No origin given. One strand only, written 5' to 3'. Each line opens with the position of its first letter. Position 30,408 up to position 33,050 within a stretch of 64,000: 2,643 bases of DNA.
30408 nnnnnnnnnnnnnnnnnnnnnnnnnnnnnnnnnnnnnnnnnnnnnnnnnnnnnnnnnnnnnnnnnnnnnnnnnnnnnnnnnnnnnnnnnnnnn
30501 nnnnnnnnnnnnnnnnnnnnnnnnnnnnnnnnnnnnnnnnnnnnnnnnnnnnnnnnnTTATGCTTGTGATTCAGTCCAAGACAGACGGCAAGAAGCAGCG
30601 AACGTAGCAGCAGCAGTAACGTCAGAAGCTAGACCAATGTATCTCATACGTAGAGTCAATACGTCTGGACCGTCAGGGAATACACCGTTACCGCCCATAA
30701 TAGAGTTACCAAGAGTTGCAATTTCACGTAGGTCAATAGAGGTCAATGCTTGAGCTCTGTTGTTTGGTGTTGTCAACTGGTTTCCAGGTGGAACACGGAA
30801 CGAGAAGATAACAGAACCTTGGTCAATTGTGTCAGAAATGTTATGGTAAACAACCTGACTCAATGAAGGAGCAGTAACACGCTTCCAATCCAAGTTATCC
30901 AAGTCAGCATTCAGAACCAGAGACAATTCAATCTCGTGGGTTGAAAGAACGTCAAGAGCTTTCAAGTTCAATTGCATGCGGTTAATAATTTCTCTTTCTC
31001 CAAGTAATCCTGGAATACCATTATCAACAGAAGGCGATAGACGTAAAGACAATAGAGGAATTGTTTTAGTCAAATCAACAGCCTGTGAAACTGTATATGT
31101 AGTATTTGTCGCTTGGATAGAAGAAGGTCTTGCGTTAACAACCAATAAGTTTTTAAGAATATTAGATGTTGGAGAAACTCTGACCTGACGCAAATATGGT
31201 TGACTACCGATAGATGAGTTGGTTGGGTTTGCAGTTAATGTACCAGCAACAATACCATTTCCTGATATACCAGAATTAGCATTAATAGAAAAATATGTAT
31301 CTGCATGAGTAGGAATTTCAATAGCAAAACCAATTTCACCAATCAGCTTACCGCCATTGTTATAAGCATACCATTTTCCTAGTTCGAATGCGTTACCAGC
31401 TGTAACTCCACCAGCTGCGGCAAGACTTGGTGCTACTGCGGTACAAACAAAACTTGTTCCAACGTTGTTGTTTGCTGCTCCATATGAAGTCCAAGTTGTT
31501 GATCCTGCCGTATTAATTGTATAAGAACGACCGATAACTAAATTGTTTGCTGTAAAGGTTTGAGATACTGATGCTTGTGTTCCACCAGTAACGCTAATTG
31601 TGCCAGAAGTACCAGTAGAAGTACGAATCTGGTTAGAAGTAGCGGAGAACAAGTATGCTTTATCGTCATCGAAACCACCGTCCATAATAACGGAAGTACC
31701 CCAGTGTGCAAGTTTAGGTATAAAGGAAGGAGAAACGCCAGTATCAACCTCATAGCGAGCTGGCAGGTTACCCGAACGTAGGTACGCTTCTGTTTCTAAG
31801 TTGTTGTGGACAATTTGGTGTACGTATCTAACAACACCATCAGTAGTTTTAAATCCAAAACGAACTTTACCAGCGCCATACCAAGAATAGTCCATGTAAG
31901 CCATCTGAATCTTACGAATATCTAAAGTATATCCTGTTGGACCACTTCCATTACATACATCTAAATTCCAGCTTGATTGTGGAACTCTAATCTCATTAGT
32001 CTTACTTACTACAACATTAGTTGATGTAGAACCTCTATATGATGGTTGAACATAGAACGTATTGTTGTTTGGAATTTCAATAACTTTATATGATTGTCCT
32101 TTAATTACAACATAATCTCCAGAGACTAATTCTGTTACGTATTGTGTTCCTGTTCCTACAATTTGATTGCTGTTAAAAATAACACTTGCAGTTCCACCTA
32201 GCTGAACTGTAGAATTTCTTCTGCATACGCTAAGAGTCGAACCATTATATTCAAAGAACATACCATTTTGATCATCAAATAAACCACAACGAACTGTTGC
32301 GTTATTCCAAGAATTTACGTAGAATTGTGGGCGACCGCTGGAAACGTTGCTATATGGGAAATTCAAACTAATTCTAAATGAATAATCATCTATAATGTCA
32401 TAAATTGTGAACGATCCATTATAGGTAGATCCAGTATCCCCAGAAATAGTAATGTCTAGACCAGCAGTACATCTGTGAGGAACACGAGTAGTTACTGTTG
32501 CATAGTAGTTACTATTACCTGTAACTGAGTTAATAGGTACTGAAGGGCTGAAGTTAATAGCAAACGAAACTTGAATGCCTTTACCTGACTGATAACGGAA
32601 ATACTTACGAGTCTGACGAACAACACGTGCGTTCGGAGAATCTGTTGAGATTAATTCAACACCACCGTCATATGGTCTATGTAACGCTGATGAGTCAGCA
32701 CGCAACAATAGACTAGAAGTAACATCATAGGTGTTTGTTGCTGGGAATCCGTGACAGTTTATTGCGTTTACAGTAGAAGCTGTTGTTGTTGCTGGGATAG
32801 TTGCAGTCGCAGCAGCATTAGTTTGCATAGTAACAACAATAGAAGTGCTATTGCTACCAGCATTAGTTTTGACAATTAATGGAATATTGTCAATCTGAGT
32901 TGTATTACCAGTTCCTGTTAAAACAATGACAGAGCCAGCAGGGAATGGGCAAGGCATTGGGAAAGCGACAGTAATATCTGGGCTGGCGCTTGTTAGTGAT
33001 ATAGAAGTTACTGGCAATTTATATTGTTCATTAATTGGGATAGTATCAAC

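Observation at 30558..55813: Two paralogous giant structural genes (9.3 kb and 10.4 kb) with conserved ends and divergent centres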

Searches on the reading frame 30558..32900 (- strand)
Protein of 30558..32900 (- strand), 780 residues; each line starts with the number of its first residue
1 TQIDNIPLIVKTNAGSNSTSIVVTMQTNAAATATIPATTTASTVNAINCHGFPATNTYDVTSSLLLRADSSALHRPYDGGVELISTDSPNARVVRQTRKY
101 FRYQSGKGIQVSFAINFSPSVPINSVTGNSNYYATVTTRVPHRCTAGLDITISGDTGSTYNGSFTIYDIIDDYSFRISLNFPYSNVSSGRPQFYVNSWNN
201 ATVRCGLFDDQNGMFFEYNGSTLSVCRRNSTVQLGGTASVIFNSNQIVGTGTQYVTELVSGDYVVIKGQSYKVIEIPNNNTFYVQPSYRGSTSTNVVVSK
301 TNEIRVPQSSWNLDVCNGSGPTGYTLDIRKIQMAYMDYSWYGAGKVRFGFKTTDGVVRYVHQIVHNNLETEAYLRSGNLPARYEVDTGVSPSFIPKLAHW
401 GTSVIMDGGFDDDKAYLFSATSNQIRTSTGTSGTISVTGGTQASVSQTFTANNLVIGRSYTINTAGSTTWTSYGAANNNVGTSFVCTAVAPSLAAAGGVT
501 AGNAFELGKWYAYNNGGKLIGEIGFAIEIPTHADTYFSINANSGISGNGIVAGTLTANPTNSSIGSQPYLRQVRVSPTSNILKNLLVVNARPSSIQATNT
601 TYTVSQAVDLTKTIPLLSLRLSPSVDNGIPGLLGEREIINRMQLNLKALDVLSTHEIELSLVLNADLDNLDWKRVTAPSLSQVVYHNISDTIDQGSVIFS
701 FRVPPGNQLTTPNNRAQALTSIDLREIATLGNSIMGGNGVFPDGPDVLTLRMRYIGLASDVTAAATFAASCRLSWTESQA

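Call 11: search_dna_similar(query=window:30558-32750:-, collection=phages, mode=protein, max_rows=60, rows=spread)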
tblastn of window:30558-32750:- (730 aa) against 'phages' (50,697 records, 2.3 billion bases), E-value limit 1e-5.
Records with a match: 161; places in all: 163; records where one place covers at least 80% of the query: 1.
Best place of each record, by identity: <60% 161.
By first word of the organism name: Synechococcus 125; Cyanophage 25; Caudoviricetes 2; Prochlorococcus 2; Puniceispirillum 2; Actinomycetia 1; Marine 1; Phage 1; Salicola 1; Virus 1.
By host as written in the record: Synechococcus 87; Synechococcus sp. 21; Synechococcus sp. WH7803 13; - 10; Synechococcus sp. WH8102 8; Synechococcus sp. MW02 4; Synechococcus sp. WH 8102 3; Synechococcus sp. WH 7803 2; and 8 more.
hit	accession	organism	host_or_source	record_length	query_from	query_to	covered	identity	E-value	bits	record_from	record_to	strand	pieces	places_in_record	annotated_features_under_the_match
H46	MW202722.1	Caudoviricetes sp.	Manatee Spring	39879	24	730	97%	44.2%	2e-179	575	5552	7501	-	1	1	virion structural protein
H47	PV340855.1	Synechococcus phage Sf-FR1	Synechococcus sp. WH8102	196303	24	730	68%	40.5%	1e-67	350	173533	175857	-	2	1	virion structural protein | subtilisin-like serine protease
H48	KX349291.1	Cyanophage S-RIM44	Synechococcus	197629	24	730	68%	39.6%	1e-68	357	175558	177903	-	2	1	virion structural protein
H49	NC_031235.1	Cyanophage S-RIM32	Synechococcus sp.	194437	24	730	66%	41.2%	3e-70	359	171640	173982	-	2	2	virion structural protein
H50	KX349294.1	Cyanophage S-RIM44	Synechococcus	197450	24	730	68%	39.4%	3e-68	355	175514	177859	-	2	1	virion structural protein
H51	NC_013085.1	Synechococcus phage S-RSM4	-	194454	24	730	67%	40.2%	1e-69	354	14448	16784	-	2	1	virion structural protein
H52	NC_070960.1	Synechococcus phage S-H9-2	Synechococcus sp. WH 8102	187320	24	730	68%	39.3%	2e-69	345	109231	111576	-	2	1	virion structural protein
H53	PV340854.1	Synechococcus phage Sf-FP1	Synechococcus sp. WH8102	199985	24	730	66%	39.9%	1e-69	353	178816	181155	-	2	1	virion structural protein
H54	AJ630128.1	Synechococcus phage S-PM2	Synechococcus sp. SynWH7803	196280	24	730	67%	38.9%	7e-67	342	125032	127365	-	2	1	virion structural protein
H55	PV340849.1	Synechococcus phage Sf-CH1a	Synechococcus sp. WH8102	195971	24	730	66%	38.7%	6e-70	338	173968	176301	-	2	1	virion structural protein | 2OG-Fe(II) oxygenase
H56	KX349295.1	Cyanophage S-RIM44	Synechococcus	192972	24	730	66%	38.7%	3e-71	350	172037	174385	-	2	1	virion structural protein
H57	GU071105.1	Prochlorococcus phage Syn1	Synechococcus sp. WH8101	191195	24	730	66%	38.5%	3e-71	348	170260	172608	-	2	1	virion structural protein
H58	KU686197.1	Synechococcus phage S-CAM3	Synechococcus sp.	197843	24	357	46%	40.3%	4e-74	268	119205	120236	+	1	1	hypothetical protein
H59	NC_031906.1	Synechococcus phage S-CAM3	Synechococcus sp.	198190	24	357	46%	40.3%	4e-74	268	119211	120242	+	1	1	virion structural protein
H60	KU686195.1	Synechococcus phage S-CAM1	Synechococcus sp.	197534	24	335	43%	40.4%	2e-67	248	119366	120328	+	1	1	hypothetical protein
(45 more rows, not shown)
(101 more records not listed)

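Call 16: search_solved_structures(query=window:30558-32900:-, max_evalue=1, show_alignments=2)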
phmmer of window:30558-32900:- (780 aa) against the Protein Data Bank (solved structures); distinct sequences matched with E-value up to 1: 0.

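Call 21: find_homologous_proteins(query=window:30558-32750:-, max_evalue=1e-10)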
Query window:30558-32750:- (730 aa): 4009 proteins with E <= 1e-10 among 8000 candidates; the best 120 are listed.
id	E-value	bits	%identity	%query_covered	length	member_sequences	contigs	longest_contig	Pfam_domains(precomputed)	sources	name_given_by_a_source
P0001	0.0e+0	1437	88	100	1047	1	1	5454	-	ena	-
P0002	0.0e+0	1059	87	75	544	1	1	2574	-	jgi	jgi:hypothetical protein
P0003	2.6e-290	983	84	72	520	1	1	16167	-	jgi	-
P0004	2.5e-211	722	53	90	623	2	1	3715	-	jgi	jgi:hypothetical protein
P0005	1.0e-197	677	47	99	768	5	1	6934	-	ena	-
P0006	1.1e-194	667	52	53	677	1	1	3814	-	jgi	-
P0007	3.3e-186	639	45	99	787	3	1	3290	-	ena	-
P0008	1.3e-183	630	54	40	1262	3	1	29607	-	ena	-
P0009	1.1e-182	627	45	85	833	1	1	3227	-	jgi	jgi:hypothetical protein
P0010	9.8e-181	621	57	37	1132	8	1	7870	-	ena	-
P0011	2.3e-180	620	44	99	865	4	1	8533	-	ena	-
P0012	1.1e-177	611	54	52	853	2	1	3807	-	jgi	-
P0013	4.0e-176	606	44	85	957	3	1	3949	-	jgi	jgi:hypothetical protein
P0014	6.4e-172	592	52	53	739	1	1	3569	-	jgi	jgi:hypothetical protein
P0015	1.2e-171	591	53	40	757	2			-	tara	tara:strand:- start:3254 stop:5527 length:2274 start_codon:yes stop_codon:yes gene_type:complete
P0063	2.1e-145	504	38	71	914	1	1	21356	PF16190.12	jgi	-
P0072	1.5e-142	495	37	71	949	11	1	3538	PF16190.12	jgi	jgi:hypothetical protein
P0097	3.2e-135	470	42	33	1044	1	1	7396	PF16190.12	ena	-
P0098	6.1e-135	469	50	25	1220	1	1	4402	PF16190.12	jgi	jgi:hypothetical protein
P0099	8.1e-135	469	52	24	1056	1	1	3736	PF16190.12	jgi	jgi:hypothetical protein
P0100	4.4e-134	467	43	33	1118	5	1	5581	PF16190.12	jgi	jgi:hypothetical protein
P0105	2.6e-132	461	49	40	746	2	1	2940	-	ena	-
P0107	4.7e-132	460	54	24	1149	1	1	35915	PF16190.12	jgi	-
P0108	6.0e-132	460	54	22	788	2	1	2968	PF16190.12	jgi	jgi:hypothetical protein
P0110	1.1e-131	459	50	24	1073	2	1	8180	PF16190.12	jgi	jgi:hypothetical protein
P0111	2.6e-131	457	51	25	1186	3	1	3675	PF16190.12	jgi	jgi:hypothetical protein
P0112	1.7e-130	455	52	24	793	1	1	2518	PF16190.12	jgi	jgi:hypothetical protein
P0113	2.9e-130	454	44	28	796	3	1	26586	PF16190.12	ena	-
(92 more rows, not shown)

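Call 47: get_annotated_region(hit=H46, flank=12000)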
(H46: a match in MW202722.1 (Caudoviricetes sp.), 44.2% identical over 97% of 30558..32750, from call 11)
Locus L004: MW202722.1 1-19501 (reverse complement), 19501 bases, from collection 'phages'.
description: Podoviridae sp. isolate ctQRb9, complete genome.
organism: Caudoviricetes sp. (NCBI taxid 2832643)
taxonomy: Viruses; Duplodnaviria; Heunggongvirae; Uroviricota; Caudoviricetes
host: -; source: Manatee Spring; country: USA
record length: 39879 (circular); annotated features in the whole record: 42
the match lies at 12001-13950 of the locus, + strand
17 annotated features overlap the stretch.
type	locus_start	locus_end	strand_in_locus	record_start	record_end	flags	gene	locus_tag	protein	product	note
CDS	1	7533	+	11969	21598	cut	-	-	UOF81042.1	crystallin beta/gamma motif-containing protein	-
CDS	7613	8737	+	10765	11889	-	-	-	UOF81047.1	tail fiber protein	-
CDS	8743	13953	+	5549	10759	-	-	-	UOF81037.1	virion structural protein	-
CDS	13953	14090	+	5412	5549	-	-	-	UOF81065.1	hypothetical protein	-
CDS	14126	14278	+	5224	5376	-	-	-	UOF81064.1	hypothetical protein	-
CDS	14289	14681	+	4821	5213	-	-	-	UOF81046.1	holin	-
CDS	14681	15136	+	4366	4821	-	-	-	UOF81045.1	l alanyl d glutamate peptidase endolysin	-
CDS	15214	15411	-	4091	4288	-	-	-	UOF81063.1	pyocin activator protein prtN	-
CDS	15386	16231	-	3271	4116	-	-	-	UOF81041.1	recombination and repair protein recT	-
CDS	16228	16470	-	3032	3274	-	-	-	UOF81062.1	hypothetical protein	-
CDS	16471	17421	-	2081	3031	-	-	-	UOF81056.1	exonuclease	-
CDS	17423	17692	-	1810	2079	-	-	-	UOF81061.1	hypothetical protein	-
CDS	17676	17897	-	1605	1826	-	-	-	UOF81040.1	helix-turn-helix domain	-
CDS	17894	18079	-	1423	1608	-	-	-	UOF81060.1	hypothetical protein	-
CDS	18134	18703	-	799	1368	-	-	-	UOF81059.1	hypothetical protein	-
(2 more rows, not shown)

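Call 49: predict_structure(alignment_id=A3)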
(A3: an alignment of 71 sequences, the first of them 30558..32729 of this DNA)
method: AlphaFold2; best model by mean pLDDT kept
length: 723 residues; sequences in the alignment: 71
mean_pLDDT: 81.4   pTM: 0.70
mean pLDDT of the five models: 81.4, 80.4, 80.3, 79.9, 78.1
residues with pLDDT >= 90: 306; 70-90: 274; 50-70: 67; < 50: 76
segments of 3 or more residues with pLDDT < 50: 1-9, 384-389, 393-447
pLDDT, mean of each block of 10 residues (from residue 1): 46 81 89 86 68 90 94 93 92 95 95 96 89 94 95 91 96 91 94 97 93 93 95 90 94 95 91 93 70 93 86 67 88 92 84 62 88 57 48 45 42 38 34 37 45 84 87 80 80 84 88 88 85 75 70 86 86 82 82 95 92 86 89 86 93 84 89 63 78 92 81 91 59
secondary structure, 60 per line:
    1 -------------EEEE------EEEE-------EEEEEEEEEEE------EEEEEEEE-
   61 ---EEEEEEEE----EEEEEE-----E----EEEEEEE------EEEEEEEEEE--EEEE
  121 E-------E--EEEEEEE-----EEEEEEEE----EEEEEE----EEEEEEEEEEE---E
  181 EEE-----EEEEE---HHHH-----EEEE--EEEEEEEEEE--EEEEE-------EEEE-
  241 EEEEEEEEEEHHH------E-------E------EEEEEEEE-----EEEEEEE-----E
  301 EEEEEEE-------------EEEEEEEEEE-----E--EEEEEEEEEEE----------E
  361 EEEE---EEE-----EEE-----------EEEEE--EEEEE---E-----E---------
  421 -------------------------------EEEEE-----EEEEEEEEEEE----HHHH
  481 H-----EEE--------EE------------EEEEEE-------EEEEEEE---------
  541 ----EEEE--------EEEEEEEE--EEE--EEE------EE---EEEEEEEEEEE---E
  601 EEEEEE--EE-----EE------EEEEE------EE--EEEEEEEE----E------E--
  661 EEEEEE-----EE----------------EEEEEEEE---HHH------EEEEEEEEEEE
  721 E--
elements in order (helices of 4 or more, strands of 3 or more residues): E14-17 E24-27 E35-45 E52-59 E64-71 E76-81 E92-98 E105-114 E117-121 E132-138 E144-151 E156-161 E166-176 E180-183 E189-193 H197-200 E206-209 E212-221 E224-228 E236-239 E241-250 E275-282 E288-294 E300-307 E321-330 E339-349 E360-364 E368-370 E376-378 E390-394 E397-401 E452-456 E462-472 H477-481 E487-489 E512-517 E525-531 E545-548 E557-564 E567-569 E572-574 E586-596 E600-606 E624-628 E639-646 E661-666 E690-697 E710-721

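Call 61: fold_search(model_id=the predicted structure, library=pdb)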
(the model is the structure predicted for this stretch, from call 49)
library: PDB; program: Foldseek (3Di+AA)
matches with E <= 10: 1190; with E <= 0.001: 10
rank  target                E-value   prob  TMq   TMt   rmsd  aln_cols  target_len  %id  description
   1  3gvk_A                1.7e-05  0.96  0.12  0.13  29.4       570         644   10  Crystal structure of endo-neuraminidase NF mutant (released 2010-03-02)
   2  1v0e_A                2.0e-05  0.91  0.11  0.12  29.5       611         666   10  Endosialidase of Bacteriophage K1F (released 2004-12-13)
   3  3gvj_A                2.3e-05  0.90  0.10  0.11  30.8       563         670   10  Crystal structure of an endo-neuraminidaseNF mutant (released 2010-03-02)
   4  3ju4                  2.6e-05  0.91  0.11  0.11  30.6       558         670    9  Crystal Structure Analysis of EndosialidaseNF at 0.98 A Resolution (released 2010-02-02)
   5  4hiz_A                4.0e-05  0.87  0.11  0.12  31.0       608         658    9  Phage phi92 endosialidase (released 2014-01-15)
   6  3gvk_B                4.4e-05  0.90  0.11  0.12  29.3       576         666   11  Crystal structure of endo-neuraminidase NF mutant (released 2010-03-02)
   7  4hiz_C                6.2e-05  0.66  0.09  0.10  32.1       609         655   10  Phage phi92 endosialidase (released 2014-01-15)
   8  8vjh_B                1.3e-04  0.75  0.09  0.11  31.2       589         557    9  Cryo-EM of tail-tip of bacteriophage Chi (released 2024-10-02)
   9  4hiz_B                2.9e-04  0.66  0.10  0.11  31.6       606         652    8  Phage phi92 endosialidase (released 2014-01-15)
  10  3ina_A                4.1e-04  0.96  0.14  0.25  19.1       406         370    8  Crystal structure of heparin lyase I H151A mutant complexed with a dodecasaccharide heparin (released 2009-09-29)
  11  9n71_A                1.5e-03  0.97  0.10  0.24  19.7       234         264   11  Tail tube structure of Acinetobacter baumannii phage Mystique (released 2025-03-19)
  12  3imn                  1.9e-03  0.93  0.16  0.27  19.3       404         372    9  Crystal structure of heparin lyase I from Bacteroides thetaiotaomicron (released 2009-09-29)
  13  6d2c_A                2.4e-03  0.97  0.14  0.32  17.3       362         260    6  Structure of Ulvan lyase from Nonlaben Ulvanivorans- NLR48 (released 2018-06-06)
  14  5zu5                  3.1e-03  0.35  0.10  0.14  23.4       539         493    9  Crystal structure of a full length alginate lyase with CBM domain (released 2018-06-27)
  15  8a1a_A                3.8e-03  0.13  0.09  0.06  27.1       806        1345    9  Structure of a leucinostatin derivative determined by host lattice display : L1F11V1 construct (released 2022-12-07)
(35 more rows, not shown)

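Call 64: search_solved_structures(query=A3, max_evalue=1)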
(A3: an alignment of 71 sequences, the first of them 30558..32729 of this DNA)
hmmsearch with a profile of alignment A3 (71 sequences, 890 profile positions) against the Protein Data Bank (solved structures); distinct sequences matched with E-value up to 1: 2.
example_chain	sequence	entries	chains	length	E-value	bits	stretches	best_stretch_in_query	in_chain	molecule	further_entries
25ve_A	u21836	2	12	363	9.1e-07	30.8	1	414-476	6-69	F2-pyocin side fiber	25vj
23gd_B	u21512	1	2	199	0.49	11.8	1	414-483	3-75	Distal tail protein gp20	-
